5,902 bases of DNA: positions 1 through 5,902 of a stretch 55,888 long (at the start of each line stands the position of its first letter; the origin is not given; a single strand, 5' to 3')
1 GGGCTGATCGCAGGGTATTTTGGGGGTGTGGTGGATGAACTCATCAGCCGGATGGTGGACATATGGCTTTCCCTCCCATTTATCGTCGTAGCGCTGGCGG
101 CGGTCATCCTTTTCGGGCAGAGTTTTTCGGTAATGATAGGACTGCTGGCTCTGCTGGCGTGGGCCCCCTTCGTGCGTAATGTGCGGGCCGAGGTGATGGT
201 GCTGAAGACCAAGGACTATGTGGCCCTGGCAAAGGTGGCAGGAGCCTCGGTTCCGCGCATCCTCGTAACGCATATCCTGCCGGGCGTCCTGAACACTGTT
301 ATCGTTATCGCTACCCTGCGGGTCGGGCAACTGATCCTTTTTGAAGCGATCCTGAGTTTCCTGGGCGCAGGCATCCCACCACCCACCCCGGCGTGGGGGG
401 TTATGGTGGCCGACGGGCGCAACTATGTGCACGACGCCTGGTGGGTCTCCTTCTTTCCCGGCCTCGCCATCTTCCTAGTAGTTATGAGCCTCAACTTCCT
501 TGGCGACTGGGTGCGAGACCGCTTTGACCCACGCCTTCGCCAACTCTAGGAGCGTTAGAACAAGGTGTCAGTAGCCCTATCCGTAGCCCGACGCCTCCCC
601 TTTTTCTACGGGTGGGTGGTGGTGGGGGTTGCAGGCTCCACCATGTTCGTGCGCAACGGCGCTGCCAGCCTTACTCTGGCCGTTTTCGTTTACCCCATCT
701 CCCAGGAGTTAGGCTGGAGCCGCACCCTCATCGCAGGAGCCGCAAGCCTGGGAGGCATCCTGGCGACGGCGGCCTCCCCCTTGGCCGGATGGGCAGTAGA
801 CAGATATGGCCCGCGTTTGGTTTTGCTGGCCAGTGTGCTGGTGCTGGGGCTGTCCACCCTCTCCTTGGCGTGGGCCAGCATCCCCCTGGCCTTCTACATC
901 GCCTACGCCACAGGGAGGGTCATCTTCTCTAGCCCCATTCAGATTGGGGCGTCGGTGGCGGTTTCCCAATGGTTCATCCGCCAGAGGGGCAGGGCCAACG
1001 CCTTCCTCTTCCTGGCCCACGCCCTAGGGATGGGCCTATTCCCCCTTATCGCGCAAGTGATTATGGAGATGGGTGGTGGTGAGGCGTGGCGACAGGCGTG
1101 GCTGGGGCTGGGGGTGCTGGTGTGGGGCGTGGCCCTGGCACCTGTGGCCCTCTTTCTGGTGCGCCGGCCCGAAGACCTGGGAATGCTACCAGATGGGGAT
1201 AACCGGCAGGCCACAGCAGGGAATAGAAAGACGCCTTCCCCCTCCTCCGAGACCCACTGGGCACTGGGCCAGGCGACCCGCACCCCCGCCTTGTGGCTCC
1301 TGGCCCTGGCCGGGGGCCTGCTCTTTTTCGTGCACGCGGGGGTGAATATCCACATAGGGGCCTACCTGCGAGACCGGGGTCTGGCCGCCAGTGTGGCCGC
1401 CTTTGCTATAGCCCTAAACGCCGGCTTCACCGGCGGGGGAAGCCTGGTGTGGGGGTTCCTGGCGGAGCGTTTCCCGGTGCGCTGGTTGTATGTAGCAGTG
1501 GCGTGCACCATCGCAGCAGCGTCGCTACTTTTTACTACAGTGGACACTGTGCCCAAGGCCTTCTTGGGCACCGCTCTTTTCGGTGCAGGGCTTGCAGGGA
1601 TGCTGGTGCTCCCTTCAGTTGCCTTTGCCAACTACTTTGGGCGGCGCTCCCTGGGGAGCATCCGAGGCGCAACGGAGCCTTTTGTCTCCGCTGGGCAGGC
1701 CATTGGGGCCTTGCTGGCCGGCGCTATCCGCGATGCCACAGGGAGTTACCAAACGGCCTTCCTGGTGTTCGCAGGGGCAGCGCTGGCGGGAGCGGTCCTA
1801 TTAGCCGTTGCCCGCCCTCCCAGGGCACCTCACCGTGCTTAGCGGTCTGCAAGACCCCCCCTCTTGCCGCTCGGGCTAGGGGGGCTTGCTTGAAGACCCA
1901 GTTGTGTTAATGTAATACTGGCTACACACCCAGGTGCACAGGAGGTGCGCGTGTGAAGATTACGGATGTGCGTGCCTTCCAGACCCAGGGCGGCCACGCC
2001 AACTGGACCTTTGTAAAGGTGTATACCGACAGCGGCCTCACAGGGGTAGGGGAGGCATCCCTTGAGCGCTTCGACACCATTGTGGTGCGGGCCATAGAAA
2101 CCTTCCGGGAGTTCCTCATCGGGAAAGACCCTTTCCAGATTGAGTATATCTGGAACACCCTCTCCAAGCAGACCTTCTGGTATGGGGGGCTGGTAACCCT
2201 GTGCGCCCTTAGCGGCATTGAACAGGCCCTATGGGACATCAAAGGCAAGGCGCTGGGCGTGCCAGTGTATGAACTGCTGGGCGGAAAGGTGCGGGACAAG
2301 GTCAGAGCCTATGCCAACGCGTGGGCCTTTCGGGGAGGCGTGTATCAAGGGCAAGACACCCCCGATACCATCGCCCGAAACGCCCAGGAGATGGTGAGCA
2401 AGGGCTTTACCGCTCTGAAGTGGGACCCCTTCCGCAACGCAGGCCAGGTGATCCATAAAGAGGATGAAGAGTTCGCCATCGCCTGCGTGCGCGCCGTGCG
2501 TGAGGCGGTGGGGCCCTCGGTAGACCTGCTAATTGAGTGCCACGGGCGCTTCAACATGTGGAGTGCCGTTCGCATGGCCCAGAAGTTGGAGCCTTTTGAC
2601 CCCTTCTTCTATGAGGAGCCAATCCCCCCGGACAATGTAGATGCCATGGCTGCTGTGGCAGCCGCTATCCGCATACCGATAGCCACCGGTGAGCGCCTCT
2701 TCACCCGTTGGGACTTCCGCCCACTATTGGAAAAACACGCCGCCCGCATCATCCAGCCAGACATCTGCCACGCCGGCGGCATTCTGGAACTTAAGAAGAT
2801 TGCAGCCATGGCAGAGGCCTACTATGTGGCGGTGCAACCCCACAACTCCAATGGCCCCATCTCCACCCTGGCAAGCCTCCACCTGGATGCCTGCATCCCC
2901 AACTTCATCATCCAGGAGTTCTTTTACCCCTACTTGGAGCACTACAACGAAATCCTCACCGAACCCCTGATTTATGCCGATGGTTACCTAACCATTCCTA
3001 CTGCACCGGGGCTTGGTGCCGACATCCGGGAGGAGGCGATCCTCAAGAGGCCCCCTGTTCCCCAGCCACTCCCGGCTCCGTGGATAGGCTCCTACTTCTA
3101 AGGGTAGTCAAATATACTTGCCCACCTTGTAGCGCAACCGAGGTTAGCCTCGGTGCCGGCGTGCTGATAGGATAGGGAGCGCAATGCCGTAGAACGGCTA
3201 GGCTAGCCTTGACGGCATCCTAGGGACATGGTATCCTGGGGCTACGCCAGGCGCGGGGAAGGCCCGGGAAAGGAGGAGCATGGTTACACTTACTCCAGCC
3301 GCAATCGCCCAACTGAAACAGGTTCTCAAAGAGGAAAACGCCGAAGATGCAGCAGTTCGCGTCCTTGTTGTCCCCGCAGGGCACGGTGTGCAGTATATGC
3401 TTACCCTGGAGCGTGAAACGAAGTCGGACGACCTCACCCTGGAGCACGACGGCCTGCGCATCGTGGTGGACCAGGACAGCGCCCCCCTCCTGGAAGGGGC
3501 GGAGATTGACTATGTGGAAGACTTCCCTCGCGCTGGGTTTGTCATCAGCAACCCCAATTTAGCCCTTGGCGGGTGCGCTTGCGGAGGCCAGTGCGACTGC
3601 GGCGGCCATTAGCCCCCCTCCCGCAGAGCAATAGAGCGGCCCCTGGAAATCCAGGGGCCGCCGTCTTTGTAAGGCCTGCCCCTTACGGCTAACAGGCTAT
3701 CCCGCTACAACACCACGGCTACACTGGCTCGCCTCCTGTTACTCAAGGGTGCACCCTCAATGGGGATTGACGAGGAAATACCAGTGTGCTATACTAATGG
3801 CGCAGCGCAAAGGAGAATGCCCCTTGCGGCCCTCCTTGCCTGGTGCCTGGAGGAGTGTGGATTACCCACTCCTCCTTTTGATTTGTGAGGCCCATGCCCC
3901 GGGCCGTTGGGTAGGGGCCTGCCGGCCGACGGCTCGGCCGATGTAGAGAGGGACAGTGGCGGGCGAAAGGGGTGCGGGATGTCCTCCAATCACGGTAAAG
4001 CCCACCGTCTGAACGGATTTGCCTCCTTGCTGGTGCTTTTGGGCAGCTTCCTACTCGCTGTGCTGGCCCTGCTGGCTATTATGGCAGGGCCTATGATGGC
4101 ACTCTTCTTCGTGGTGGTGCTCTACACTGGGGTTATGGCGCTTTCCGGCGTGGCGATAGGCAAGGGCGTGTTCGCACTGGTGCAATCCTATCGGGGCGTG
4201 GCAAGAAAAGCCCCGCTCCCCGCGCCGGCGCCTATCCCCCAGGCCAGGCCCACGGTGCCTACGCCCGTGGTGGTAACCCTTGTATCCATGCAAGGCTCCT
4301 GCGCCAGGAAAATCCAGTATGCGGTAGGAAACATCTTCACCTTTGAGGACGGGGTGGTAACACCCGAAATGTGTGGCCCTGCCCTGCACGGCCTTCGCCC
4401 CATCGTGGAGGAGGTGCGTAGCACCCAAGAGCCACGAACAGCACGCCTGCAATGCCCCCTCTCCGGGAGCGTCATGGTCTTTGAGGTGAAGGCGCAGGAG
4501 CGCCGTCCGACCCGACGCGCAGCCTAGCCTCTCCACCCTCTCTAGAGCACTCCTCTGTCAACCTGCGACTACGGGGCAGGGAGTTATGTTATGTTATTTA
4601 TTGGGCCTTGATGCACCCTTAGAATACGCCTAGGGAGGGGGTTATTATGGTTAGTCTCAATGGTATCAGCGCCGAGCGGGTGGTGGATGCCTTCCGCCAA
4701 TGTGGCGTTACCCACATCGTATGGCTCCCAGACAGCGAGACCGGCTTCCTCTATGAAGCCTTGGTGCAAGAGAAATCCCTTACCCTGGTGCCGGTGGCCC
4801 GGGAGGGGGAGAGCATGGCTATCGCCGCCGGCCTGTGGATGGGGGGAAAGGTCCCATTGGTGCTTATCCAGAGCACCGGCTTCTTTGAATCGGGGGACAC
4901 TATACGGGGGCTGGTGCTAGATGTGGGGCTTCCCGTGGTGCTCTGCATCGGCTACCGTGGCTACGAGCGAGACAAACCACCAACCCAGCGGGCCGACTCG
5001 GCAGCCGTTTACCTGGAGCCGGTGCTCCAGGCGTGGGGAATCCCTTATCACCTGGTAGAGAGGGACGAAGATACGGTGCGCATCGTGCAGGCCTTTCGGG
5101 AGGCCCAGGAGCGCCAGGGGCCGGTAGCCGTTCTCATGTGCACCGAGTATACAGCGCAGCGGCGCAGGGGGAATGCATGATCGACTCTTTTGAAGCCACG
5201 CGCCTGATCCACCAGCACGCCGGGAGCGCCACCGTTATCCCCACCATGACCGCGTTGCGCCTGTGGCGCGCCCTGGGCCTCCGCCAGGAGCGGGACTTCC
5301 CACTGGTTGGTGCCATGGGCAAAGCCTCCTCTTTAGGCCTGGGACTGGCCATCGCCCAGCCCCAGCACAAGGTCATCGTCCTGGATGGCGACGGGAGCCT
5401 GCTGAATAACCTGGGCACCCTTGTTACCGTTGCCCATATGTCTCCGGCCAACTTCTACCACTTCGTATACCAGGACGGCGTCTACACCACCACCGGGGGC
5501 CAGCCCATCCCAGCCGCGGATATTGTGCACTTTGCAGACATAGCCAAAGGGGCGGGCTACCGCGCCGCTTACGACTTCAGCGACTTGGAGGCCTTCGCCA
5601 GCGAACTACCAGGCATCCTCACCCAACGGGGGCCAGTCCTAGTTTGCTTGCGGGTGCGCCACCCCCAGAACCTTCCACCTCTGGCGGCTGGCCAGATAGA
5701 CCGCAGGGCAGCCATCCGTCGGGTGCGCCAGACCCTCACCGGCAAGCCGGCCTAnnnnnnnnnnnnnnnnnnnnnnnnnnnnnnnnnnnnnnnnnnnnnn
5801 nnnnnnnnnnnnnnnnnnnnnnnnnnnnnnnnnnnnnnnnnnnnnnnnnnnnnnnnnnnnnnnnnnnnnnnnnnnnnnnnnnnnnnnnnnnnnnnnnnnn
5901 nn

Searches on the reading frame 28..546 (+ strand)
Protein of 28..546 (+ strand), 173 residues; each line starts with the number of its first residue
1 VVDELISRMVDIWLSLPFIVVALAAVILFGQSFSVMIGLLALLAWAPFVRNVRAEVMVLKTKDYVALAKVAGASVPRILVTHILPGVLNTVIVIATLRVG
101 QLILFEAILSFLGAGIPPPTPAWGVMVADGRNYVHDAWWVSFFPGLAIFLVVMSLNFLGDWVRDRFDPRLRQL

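Call 16: search_protein_families(library=pfam, proteins=[window:28-546:+], max_evalue=0.001)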
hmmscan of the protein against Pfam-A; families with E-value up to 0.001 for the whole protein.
window:28-546:+ (173 aa): 1 family
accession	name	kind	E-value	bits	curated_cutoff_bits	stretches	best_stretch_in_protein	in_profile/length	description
PF00528.27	BPD_transp_1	-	1.8e-25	90.2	26.4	1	2-172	16-184/184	Binding-protein-dependent transport system inner membrane component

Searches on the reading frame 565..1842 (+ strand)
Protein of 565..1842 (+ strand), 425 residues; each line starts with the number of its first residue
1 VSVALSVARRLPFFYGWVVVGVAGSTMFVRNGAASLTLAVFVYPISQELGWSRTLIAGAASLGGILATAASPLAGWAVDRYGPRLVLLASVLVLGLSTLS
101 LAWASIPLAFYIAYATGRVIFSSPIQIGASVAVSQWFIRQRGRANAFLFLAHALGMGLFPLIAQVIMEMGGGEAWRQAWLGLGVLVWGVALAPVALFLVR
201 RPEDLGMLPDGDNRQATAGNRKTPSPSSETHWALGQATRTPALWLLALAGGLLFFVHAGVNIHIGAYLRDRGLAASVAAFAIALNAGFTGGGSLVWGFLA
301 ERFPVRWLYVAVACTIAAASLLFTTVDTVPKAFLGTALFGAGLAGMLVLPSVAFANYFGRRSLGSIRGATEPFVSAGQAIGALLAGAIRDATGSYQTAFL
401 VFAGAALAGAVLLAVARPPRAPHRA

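Call 16: search_protein_families(library=pfam, proteins=[window:565-1839:+], max_evalue=0.001)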
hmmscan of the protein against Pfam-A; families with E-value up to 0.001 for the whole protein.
window:565-1839:+ (425 aa): 2 families
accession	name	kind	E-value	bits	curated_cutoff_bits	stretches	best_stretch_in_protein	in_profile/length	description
PF07690.21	MFS_1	-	2.8e-40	138.7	33.4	2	31-366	9-331/347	Major Facilitator Superfamily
PF12832.13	MFS_1_like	-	6.2e-05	22.6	25.2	1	65-395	45-368/373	MFS_1 like family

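Call 60: find_encoding_contigs(protein=window:565-1842:+, flank=10000, max_places=3)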
Protein window:565-1842:+ (425 aa): no gene with exactly this product is on record in the collection.

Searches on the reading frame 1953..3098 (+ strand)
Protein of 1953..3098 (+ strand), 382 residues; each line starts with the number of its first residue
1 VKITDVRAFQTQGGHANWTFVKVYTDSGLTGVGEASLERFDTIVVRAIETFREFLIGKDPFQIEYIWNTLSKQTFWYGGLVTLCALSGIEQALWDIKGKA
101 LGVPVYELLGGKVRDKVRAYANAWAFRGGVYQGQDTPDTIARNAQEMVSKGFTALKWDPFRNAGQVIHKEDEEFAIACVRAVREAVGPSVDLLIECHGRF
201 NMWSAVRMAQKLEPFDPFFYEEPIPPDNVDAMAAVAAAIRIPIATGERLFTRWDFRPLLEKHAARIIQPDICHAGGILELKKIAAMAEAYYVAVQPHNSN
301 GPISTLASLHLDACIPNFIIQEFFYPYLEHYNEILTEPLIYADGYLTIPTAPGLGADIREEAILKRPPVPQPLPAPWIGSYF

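Call 16: search_protein_families(library=pfam, proteins=[window:1953-3098:+], max_evalue=0.001)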
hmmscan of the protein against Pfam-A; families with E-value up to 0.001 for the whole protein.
window:1953-3098:+ (382 aa): 2 families
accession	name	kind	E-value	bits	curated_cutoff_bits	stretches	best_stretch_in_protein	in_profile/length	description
PF13378.12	MR_MLE_C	-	4.3e-74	249.3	29.4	1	140-362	2-219/219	Enolase C-terminal domain-like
PF02746.21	MR_MLE_N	-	6.1e-19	68.8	22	1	14-110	24-117/117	Mandelate racemase / muconate lactonizing enzyme, N-terminal domain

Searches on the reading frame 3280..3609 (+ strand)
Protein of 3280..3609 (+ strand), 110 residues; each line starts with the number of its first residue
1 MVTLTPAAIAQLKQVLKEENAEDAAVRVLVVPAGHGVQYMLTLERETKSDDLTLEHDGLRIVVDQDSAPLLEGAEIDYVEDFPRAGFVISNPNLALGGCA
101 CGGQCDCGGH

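Call 16: search_protein_families(library=pfam, proteins=[window:3280-3609:+], max_evalue=0.001)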
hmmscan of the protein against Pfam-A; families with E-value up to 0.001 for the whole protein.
window:3280-3609:+ (110 aa): 1 family
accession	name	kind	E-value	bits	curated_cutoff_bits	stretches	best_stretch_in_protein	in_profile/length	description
PF01521.26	Fe-S_biosyn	-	8.3e-14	52.2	26.3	1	2-95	3-103/110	Iron-sulphur cluster biosynthesis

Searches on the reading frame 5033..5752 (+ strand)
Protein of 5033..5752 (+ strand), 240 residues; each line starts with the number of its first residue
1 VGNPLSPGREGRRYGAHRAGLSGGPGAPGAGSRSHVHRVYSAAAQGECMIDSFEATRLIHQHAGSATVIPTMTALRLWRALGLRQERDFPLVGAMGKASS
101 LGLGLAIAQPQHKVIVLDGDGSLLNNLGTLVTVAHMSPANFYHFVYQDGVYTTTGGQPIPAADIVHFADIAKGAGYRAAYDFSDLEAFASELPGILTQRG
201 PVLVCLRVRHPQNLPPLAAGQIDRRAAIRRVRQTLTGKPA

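Call 16: search_protein_families(library=pfam, proteins=[window:5033-5752:+], max_evalue=0.001)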
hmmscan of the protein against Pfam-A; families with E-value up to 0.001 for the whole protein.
window:5033-5752:+ (240 aa): 1 family
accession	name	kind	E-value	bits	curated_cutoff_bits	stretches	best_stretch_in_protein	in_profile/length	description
PF02775.26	TPP_enzyme_C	-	1.7e-13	51.1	21.9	1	72-204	7-149/151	Thiamine pyrophosphate enzyme, C-terminal TPP binding domain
